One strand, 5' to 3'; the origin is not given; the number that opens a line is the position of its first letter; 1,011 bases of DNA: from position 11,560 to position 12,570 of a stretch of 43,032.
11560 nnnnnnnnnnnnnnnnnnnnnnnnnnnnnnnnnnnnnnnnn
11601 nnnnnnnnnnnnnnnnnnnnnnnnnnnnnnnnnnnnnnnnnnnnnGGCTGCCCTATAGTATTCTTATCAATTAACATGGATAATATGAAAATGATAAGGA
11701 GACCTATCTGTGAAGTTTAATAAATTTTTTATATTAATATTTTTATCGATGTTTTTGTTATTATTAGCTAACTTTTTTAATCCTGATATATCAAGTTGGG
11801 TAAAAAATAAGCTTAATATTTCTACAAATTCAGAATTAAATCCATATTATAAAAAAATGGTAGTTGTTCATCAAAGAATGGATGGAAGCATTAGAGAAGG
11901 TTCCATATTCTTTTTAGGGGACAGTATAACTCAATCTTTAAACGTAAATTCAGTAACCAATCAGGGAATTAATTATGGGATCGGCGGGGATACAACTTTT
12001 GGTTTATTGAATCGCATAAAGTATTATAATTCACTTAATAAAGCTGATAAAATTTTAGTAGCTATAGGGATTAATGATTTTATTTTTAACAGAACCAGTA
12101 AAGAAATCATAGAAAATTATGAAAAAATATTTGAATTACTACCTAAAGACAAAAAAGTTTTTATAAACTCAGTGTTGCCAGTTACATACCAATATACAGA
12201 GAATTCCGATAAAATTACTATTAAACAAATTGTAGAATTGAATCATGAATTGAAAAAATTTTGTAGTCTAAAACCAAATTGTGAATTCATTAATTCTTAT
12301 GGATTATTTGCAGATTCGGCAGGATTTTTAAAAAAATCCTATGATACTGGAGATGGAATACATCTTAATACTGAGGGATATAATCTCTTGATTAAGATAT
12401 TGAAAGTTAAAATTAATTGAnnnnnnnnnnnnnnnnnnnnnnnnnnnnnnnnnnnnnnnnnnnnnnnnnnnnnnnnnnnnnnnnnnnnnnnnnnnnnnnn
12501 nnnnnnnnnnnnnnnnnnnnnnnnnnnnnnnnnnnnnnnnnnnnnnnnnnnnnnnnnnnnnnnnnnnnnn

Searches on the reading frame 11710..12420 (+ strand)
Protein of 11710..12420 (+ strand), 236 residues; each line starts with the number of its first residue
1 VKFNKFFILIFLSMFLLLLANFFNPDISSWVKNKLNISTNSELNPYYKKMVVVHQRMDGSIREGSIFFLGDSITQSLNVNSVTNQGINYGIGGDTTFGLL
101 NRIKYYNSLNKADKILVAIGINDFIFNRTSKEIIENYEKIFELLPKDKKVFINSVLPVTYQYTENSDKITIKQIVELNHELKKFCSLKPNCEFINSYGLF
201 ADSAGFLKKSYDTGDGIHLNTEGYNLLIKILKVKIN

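Call 3: search_protein_families(library=pfam, proteins=[window:11710-12420:+], max_evalue=0.1)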
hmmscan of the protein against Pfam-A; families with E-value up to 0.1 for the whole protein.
window:11710-12420:+ (236 aa): 5 families
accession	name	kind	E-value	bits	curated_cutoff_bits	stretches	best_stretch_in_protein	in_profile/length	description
PF13472.12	Lipase_GDSL_2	-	6.4e-18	66.3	32.9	1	68-225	1-177/178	GDSL-like Lipase/Acylhydrolase family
PF00657.28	Lipase_GDSL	-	1.1e-10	42.4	23.6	1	64-229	23-206/208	GDSL-like Lipase/Acylhydrolase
PF17182.10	OSK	-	0.026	14.2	27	1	91-185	52-142/202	OSK domain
PF22872.1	DUF7018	-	0.036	14.7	27.8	1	135-213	5-85/116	Domain of unknown function (DUF7018)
PF04311.20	DUF459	-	0.073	12.9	27.2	0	173-229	127-192/197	Protein of unknown function (DUF459)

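Call 4: search_protein_families(library=phrogs, proteins=[window:11710-12420:+], max_evalue=0.01)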
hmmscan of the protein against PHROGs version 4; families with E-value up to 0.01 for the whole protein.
window:11710-12420:+ (236 aa): 6 families
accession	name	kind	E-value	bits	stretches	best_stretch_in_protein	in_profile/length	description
phrog_14008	-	unknown function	4.5e-114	380.6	1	2-236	1-234/234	-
phrog_6102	-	moron, auxiliary metabolic gene and host takeover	7.6e-10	39.1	1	87-228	77-218/442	lipase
phrog_14987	-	unknown function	3.4e-05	23.5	1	101-232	496-619/625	-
phrog_11541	-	unknown function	0.0003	20.3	1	71-227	647-815/832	-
phrog_5240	-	tail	0.0015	18.2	1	36-230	432-660/670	tail fiber protein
phrog_26259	-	unknown function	0.0023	18.4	1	46-136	32-119/201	-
